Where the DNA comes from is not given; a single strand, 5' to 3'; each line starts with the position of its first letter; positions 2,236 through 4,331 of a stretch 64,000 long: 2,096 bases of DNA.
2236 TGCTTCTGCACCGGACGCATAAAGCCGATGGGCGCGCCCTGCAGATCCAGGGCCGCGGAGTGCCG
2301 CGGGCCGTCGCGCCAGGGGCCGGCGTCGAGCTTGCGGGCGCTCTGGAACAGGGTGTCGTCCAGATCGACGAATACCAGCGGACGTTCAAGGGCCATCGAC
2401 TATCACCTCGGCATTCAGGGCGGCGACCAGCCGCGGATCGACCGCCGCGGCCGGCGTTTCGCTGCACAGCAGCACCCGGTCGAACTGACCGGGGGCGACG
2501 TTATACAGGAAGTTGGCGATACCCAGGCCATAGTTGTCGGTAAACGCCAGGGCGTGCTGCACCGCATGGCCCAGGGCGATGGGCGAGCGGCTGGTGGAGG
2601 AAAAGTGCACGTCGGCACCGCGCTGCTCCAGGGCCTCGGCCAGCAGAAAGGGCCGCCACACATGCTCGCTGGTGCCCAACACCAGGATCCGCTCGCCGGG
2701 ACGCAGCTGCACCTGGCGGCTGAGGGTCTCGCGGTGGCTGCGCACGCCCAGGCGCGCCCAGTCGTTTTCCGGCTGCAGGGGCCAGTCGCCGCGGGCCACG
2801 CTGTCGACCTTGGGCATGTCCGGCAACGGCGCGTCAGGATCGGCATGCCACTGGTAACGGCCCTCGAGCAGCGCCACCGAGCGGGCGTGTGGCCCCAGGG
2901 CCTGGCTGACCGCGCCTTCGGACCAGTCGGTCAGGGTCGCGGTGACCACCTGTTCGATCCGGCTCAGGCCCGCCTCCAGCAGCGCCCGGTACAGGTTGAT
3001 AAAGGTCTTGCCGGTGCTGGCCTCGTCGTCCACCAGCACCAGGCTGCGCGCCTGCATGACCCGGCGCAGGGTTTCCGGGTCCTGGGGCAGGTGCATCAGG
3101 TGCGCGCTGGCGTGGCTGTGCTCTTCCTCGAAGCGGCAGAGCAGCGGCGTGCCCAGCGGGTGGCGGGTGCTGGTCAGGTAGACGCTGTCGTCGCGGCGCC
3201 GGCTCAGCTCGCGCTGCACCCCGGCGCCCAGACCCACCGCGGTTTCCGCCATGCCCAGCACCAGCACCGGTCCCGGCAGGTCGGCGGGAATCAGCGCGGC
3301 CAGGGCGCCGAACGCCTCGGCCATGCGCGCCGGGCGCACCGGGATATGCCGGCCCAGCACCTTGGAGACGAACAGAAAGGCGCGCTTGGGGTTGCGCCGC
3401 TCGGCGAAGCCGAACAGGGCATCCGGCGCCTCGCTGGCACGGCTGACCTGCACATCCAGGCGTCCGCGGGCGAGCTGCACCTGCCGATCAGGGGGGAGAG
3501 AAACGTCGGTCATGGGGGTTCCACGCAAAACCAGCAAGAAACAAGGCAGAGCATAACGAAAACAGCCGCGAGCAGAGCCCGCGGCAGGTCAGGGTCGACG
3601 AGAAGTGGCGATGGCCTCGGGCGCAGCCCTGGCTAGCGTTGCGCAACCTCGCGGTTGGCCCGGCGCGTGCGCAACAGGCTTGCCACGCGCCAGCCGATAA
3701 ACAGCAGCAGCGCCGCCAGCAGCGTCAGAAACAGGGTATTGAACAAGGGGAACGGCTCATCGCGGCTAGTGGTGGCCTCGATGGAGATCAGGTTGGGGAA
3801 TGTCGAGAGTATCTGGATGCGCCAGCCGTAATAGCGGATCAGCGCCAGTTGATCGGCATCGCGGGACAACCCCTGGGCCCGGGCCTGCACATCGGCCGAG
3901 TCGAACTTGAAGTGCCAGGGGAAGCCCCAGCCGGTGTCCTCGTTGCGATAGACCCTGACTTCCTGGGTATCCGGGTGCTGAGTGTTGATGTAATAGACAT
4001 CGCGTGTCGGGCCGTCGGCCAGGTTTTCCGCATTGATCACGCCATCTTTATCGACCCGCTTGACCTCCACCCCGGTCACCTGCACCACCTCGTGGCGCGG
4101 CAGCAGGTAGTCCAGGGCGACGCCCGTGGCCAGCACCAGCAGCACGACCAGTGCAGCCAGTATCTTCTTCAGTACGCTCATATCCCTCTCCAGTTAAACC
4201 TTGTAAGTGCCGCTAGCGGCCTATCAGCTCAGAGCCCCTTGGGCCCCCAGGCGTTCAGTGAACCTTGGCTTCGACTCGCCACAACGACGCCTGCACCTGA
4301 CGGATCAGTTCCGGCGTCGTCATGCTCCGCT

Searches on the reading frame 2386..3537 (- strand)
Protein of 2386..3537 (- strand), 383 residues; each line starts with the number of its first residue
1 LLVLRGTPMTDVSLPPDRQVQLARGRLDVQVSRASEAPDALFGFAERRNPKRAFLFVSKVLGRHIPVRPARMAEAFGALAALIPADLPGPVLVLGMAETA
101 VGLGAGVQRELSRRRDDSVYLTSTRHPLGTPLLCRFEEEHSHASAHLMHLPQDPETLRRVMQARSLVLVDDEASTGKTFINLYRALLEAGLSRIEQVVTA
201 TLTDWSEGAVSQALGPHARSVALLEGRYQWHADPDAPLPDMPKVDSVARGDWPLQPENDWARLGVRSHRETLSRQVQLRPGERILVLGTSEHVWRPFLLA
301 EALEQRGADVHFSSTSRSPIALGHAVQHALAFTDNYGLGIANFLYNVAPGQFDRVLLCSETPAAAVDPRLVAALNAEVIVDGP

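Call 5: search_protein_families(library=pfam, proteins=[window:2386-3537:-], max_evalue=0.01)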
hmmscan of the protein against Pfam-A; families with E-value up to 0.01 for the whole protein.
window:2386-3537:- (383 aa): 2 families
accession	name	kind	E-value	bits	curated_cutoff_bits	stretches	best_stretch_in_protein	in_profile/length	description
PF15609.12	PRTase_2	-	5.4e-59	199.3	28.8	1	41-226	1-187/188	Phosphoribosyl transferase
PF12500.13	TRSP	-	5.4e-20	72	25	1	275-365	25-118/128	TRSP domain C terminus to PRTase_2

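Call 6: search_protein_families(library=ncbifam, proteins=[window:2386-3537:-], max_evalue=0.01)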
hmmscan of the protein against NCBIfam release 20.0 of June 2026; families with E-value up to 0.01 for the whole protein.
window:2386-3537:- (383 aa): 1 family
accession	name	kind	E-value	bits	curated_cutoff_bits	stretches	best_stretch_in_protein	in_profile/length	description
NF005537.0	PRK07199.1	subfamily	1e-05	24.8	322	1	161-202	209-250/301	ribose-phosphate diphosphokinase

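Call 32: search_protein_families(library=padloc, proteins=[window:2386-3537:-], max_evalue=0.01)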
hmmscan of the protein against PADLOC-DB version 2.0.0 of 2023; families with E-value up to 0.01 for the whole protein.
window:2386-3537:- (383 aa): 0 families

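Call 48: search_dna_similar(query=window:2389-3537:-, collection=plasmids, mode=protein, max_evalue=1e-10, max_rows=30, rows=spread)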
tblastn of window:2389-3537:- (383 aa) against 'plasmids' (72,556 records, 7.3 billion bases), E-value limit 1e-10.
Records with a match: 2561; places in all: 2566; records where one place covers at least 80% of the query: 2555.
Best place of each record, by identity: 60-80% 129; <60% 2432.
By first word of the organism name: Klebsiella 1051; Escherichia 441; Enterobacter 364; Salmonella 350; Pseudomonas 130; Citrobacter 65; Rhizobium 34; Raoultella 33; Leclercia 19; Serratia 9; and 37 more.
By predicted mobility (MOB-suite, as given by PLSDB): conjugative 1680; non-mobilizable 841; mobilizable 40.
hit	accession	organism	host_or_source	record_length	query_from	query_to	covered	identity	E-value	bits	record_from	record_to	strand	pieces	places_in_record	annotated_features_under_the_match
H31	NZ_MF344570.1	Pseudomonas aeruginosa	-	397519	9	381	97%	69.2%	7e-168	527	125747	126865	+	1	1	phosphoribosyltransferase domain-containing protein | trehalose phosphatase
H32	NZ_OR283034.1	Pseudomonas aeruginosa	-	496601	9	381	97%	68.6%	5e-166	521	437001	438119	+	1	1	phosphoribosyltransferase domain-containing protein | hypothetical protein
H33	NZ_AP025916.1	Enterobacter hormaechei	Homo sapiens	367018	6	378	97%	55.6%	3e-125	404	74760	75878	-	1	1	phosphoribosyltransferase domain-containing protein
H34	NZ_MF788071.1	Raoultella ornithinolytica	-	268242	6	378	97%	55.3%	9e-125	403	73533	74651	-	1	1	phosphoribosyltransferase domain-containing protein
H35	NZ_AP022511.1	Enterobacter hormaechei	-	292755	6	378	97%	55.3%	9e-125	403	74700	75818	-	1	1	phosphoribosyltransferase domain-containing protein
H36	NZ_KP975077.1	Enterobacter cloacae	Homo sapiens,Surveillance swab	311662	6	378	97%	55.3%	9e-125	403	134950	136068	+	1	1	phosphoribosyltransferase domain-containing protein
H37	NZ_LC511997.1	Enterobacter hormaechei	Homo sapiens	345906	6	378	97%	55.3%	9e-125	403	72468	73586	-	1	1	phosphoribosyltransferase domain-containing protein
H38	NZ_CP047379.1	Escherichia coli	swine,cell culture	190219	6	378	97%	55.1%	2e-124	402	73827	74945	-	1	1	phosphoribosyltransferase domain-containing protein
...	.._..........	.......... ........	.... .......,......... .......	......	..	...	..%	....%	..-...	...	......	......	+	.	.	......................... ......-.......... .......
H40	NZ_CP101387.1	Salmonella enterica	Homo sapiens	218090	22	378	93%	57.3%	4e-125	404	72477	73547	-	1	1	phosphoribosyltransferase domain-containing protein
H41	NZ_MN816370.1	Escherichia coli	-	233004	22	378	93%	57.3%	4e-125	404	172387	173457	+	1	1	phosphoribosyltransferase domain-containing protein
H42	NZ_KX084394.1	Escherichia coli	piglet feces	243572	22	378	93%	57.3%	4e-125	404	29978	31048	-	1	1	phosphoribosyltransferase domain-containing protein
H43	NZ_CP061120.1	Salmonella enterica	Homo sapiens,stool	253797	22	378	93%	57.3%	4e-125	404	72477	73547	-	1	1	phosphoribosyltransferase domain-containing protein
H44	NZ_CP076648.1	Escherichia coli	duck,Swabs of feces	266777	22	378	93%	57.3%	4e-125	404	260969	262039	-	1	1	phosphoribosyltransferase domain-containing protein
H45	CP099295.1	Escherichia coli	culture,Pooled sediment sample ...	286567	22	378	93%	57.3%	4e-125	404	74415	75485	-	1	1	phosphoribosyltransferase family protein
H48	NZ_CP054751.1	Klebsiella pneumoniae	Homo sapiens,bed sheets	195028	3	376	98%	52.8%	8e-119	386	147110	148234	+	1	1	phosphoribosyltransferase domain-containing protein | ATP-grasp domain-containing protein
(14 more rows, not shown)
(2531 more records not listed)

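Call 49: get_annotated_region(hit=H48, flank=9000)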
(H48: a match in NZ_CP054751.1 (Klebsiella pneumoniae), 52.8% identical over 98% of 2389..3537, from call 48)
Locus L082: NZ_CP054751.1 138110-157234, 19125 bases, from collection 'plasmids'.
description: Klebsiella pneumoniae strain KP20194c3 plasmid pKP20194c3-p1, complete sequence
organism: Klebsiella pneumoniae (NCBI taxid 573)
taxonomy: Bacteria; Pseudomonadota; Gammaproteobacteria; Enterobacterales; Enterobacteriaceae; Klebsiella; Klebsiella pneumoniae
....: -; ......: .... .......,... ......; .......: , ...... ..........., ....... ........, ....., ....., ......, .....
typing (MOB-suite, as given by PLSDB): non-mobilizable; replicon IncFIB,IncHI1B
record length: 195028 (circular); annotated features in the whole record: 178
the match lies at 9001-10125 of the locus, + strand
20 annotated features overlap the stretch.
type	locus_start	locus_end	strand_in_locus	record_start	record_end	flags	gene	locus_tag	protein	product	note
CDS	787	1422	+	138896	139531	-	-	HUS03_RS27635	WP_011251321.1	HAD family hydrolase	GO:0016311 - dephosphorylation [Evidence IEA]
CDS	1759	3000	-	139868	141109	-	-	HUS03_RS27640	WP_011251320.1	VWA domain-containing protein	-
predicted_resistance_gene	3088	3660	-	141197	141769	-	terE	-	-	tellurium resistance cAMP binding protein TerE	predicted by amrfinderplus; class TELLURIUM; identity 98.95%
predicted_resistance_gene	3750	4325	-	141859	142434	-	terD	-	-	tellurium resistance membrane protein TerD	predicted by amrfinderplus; class TELLURIUM; identity 98.96%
predicted_resistance_gene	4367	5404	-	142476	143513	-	terC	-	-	tellurium resistance membrane protein TerC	predicted by amrfinderplus; class TELLURIUM; identity 99.13%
predicted_resistance_gene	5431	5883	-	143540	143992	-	terB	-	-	tellurium resistance membrane protein TerB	predicted by amrfinderplus; class TELLURIUM; identity 100.0%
CDS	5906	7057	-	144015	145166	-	terA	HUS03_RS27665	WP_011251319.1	tellurium resistance system protein TerA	-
CDS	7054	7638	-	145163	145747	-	-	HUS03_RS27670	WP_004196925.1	TerD family protein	-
CDS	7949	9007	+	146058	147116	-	-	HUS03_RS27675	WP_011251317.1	ATP-grasp domain-containing protein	-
CDS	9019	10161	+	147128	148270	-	-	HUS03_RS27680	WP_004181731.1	phosphoribosyltransferase domain-containing protein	-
CDS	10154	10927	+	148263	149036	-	-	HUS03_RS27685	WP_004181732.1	hypothetical protein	-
CDS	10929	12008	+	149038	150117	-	-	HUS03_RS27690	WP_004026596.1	cysteine protease StiP family protein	-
CDS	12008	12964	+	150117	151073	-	-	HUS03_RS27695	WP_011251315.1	HpcH/HpaI aldolase/citrate lyase family protein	-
CDS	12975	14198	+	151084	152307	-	-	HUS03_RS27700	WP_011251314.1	DUF4236 domain-containing protein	-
CDS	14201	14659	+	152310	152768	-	-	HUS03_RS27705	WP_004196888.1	ribbon-helix-helix protein, CopG family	GO:0006355 - regulation of DNA-templated transcription [Evidence IEA]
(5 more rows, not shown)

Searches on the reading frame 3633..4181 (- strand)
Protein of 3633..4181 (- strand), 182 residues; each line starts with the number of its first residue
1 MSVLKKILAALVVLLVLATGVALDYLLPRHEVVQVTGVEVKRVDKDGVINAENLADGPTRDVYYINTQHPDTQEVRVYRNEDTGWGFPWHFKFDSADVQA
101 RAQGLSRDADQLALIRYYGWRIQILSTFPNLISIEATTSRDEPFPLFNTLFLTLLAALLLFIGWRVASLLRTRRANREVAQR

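Call 5: search_protein_families(library=pfam, proteins=[window:3633-4181:-], max_evalue=0.01)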
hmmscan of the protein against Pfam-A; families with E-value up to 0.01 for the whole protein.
window:3633-4181:- (182 aa): 1 family
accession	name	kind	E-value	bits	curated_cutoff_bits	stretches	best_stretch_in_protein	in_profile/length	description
PF07509.16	DUF1523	-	1.1e-57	194.7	23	1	5-162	2-168/176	Protein of unknown function (DUF1523)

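Call 6: search_protein_families(library=ncbifam, proteins=[window:3633-4181:-], max_evalue=0.01)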
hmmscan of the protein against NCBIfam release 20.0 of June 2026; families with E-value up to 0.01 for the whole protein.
window:3633-4181:- (182 aa): 0 families

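Call 32: search_protein_families(library=padloc, proteins=[window:3633-4181:-], max_evalue=0.01)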
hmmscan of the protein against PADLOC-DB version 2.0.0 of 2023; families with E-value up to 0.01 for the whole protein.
window:3633-4181:- (182 aa): 0 families
